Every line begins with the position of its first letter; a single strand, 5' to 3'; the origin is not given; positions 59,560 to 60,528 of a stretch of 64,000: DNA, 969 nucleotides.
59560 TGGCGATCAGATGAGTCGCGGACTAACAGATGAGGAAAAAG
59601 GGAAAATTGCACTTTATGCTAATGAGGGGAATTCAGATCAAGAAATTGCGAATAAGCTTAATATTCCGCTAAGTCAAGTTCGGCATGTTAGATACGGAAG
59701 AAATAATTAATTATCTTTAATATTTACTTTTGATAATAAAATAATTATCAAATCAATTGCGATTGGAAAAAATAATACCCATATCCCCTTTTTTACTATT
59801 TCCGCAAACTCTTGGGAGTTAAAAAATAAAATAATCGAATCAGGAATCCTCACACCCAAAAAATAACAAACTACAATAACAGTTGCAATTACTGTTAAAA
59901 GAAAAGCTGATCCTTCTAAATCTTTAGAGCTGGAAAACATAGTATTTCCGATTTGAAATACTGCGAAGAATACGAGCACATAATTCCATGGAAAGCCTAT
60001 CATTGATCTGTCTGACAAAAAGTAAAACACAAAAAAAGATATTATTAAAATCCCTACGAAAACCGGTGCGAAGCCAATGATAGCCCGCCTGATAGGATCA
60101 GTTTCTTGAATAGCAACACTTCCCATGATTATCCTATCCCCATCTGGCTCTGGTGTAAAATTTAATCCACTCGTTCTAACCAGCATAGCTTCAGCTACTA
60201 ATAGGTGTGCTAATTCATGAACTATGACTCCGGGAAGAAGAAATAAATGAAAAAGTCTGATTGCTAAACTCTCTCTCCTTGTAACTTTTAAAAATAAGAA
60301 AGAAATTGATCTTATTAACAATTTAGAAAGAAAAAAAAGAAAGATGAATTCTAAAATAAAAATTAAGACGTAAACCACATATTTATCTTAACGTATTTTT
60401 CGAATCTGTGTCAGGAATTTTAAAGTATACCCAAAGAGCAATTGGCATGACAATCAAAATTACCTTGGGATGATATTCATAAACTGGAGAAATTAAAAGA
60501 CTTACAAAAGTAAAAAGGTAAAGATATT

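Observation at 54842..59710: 1622-aa GC-rich giant protein ending in a LuxR-type HTH, with internal repeats and Gly-rich membrane segments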

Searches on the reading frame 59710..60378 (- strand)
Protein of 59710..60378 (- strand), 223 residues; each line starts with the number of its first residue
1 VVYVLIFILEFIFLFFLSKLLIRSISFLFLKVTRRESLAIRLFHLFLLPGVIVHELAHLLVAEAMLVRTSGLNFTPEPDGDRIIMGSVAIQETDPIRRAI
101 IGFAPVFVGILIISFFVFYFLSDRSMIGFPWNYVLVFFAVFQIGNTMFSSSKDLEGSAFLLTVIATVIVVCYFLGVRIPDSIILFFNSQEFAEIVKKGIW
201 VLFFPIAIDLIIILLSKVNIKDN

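Call 14: search_protein_families(library=pfam, proteins=[window:59710-60378:-], max_evalue=1)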
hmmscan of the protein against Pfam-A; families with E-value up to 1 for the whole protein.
window:59710-60378:- (223 aa): 1 family
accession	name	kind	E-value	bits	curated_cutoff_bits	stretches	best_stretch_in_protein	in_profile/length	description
PF02163.28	Peptidase_M50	-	0.28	10.9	27.2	0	43-108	2-88/221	Peptidase family M50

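Call 34: search_protein_families(library=ncbifam, alignment_id=A2, max_evalue=10)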
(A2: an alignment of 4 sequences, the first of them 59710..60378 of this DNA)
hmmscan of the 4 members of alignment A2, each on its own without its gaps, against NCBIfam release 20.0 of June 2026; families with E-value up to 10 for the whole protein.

A. member 1, window:59710-60378:- (223 aa): 0 families

B. families by the number of members that match (of 4 scanned): 5 families
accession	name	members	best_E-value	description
NF038247.1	memb_stab_MspA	1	0.0015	membrane stabilizing protein MspA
TIGR02838.1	spore_V_AC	1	0.036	stage V sporulation protein AC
NF049849.1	HEXXH_WD0702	1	0.087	WD_0702 family putative metalloprotease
NF047612.1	LIC_10740_fam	1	0.15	LIC_10740 family protein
TIGR01218.1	Gpos_tandem_5TM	1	1.3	tandem five-TM protein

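Call 68: search_solved_structures(query=A8, max_evalue=10, show_alignments=3)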
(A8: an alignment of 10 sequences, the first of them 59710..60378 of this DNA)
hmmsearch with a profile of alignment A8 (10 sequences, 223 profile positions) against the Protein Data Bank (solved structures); distinct sequences matched with E-value up to 10: 1.
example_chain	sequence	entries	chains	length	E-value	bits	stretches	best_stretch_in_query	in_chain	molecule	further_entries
1m06_F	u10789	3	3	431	1.3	11.8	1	54-100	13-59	Capsid Protein | Capsid Protein F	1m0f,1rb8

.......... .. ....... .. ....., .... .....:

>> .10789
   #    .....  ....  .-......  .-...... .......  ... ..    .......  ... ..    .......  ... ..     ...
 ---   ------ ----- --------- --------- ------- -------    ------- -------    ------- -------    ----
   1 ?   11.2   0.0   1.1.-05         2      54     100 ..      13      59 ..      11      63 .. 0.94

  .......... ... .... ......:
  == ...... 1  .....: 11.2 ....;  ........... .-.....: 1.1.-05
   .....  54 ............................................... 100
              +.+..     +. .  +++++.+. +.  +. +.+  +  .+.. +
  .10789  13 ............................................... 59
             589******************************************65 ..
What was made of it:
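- On Peptidase M50 / site-2 protease (the 223-aa neighbour): There is no PDB S2P hit by sequence (call 68).
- A PDB sequence search with the partner's profile finds no S2P (call 68).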

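Call 70: search_protein_families(library=pfam, alignment_id=A8, max_evalue=1)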
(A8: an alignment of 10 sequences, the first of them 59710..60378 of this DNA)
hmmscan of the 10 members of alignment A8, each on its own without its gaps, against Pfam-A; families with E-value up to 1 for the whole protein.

A. member 1, window:59710-60378:- (223 aa): 1 family
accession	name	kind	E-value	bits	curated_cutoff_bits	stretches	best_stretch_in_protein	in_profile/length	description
PF02163.28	Peptidase_M50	-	0.28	10.9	27.2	0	43-108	2-88/221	Peptidase family M50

B. families by the number of members that match (of 10 scanned): 7 families
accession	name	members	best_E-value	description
PF02163.28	Peptidase_M50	7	0.00014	Peptidase family M50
PF11139.14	SfLAP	2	7.1e-05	Sap, sulfolipid-1-addressing protein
PF20059.4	DUF6458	1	0.023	Domain of unknown function (DUF6458)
PF01988.24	VIT1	1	0.054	VIT family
PF04982.19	TM_HPP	1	0.085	HPP, transmembrane region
PF11947.13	DUF3464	1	0.42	Photosynthesis affected mutant 68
PF04632.18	FUSC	1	0.76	Fusaric acid resistance protein family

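Call 90: search_protein_families(library=phrogs, proteins=[window:59710-60378:-], max_evalue=0.01)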
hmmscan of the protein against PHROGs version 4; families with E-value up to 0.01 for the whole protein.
window:59710-60378:- (223 aa): 0 families
